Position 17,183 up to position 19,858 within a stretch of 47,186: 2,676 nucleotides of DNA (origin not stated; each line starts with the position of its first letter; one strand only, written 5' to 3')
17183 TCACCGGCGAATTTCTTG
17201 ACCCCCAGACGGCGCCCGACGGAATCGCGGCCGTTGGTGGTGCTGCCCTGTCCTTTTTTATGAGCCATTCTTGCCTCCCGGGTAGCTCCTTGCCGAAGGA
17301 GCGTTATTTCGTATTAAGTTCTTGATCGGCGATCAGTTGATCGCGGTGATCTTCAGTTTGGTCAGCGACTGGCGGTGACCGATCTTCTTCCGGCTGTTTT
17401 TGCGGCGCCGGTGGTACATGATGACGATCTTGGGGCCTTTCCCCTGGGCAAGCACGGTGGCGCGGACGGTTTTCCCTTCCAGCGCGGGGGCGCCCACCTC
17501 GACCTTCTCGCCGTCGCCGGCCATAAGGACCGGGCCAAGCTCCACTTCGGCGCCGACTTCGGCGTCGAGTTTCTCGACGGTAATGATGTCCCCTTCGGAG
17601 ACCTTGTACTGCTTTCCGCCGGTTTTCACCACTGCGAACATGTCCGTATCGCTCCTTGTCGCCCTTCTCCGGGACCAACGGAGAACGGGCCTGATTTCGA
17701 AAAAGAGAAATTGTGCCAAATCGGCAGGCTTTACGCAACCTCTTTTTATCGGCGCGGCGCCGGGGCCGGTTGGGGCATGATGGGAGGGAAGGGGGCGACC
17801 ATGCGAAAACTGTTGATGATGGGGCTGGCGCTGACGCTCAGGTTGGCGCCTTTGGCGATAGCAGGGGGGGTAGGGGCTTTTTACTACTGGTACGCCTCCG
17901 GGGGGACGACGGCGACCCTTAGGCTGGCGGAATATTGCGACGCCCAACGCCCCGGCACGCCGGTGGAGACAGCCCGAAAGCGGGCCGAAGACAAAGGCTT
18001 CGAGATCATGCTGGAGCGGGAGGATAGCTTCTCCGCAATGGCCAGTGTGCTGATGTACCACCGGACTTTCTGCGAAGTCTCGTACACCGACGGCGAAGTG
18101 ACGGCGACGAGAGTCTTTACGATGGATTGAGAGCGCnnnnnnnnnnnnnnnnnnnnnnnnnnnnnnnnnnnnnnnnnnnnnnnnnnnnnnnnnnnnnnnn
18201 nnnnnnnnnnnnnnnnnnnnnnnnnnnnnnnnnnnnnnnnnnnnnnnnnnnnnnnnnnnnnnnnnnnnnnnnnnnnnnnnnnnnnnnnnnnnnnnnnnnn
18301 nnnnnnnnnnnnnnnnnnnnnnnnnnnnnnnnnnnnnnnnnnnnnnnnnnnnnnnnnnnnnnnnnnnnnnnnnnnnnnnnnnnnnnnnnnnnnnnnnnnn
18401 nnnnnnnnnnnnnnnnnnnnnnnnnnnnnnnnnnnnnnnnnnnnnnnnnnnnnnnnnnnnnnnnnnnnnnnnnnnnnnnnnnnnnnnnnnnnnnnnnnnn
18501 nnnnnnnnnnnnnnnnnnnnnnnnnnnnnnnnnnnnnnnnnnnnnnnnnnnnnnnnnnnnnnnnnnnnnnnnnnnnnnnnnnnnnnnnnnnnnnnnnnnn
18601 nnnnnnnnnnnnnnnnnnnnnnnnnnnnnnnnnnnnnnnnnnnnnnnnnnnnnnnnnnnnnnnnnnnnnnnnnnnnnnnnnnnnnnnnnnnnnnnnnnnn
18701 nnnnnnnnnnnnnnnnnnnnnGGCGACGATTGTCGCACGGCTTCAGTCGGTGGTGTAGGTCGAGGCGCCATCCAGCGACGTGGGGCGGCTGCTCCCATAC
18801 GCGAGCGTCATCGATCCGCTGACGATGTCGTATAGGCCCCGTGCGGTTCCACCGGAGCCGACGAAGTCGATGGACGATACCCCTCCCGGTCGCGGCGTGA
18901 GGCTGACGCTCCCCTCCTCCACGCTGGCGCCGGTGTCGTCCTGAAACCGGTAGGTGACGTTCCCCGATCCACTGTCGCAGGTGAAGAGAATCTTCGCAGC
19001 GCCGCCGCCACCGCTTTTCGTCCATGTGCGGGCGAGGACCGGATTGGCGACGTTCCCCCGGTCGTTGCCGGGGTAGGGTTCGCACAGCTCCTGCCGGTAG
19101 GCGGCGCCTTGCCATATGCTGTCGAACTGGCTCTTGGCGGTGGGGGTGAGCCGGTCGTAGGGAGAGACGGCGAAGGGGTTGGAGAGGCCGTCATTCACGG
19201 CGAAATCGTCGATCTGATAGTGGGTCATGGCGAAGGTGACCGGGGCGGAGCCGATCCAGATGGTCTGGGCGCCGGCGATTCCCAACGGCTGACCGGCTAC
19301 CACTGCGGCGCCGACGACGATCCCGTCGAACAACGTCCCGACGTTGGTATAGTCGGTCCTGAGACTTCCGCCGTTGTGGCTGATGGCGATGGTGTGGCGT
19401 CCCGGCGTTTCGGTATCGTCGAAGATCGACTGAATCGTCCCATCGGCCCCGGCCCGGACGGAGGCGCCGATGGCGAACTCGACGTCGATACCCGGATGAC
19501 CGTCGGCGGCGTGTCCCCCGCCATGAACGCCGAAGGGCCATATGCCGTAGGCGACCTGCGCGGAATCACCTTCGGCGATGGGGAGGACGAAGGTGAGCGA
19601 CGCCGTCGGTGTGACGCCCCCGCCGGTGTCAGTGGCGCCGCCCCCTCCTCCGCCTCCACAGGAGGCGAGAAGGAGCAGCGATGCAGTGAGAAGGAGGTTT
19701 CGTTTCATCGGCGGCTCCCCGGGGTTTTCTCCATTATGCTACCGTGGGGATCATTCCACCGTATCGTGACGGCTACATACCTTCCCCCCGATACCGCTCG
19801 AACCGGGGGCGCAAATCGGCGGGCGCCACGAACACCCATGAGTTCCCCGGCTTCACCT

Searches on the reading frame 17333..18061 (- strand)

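Call 42: search_protein_families(library=pfam, proteins=[window:17333-18061:-], max_evalue=0.0001)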
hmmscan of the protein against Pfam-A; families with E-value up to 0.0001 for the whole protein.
window:17333-18061:- (242 aa): 1 family
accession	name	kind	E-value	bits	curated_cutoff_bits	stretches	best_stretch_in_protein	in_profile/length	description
PF00829.26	Ribosomal_L21p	-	1.7e-37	128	27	1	141-241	1-99/99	Ribosomal prokaryotic L21 protein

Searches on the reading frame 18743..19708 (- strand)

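Call 42: search_protein_families(library=pfam, proteins=[window:18743-19708:-], max_evalue=0.0001)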
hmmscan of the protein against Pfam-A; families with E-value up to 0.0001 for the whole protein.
window:18743-19708:- (321 aa): 1 family
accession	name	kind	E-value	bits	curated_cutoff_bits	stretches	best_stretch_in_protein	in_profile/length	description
PF01551.29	Peptidase_M23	-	3.8e-07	30.6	28.7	1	70-149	2-76/96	Peptidase family M23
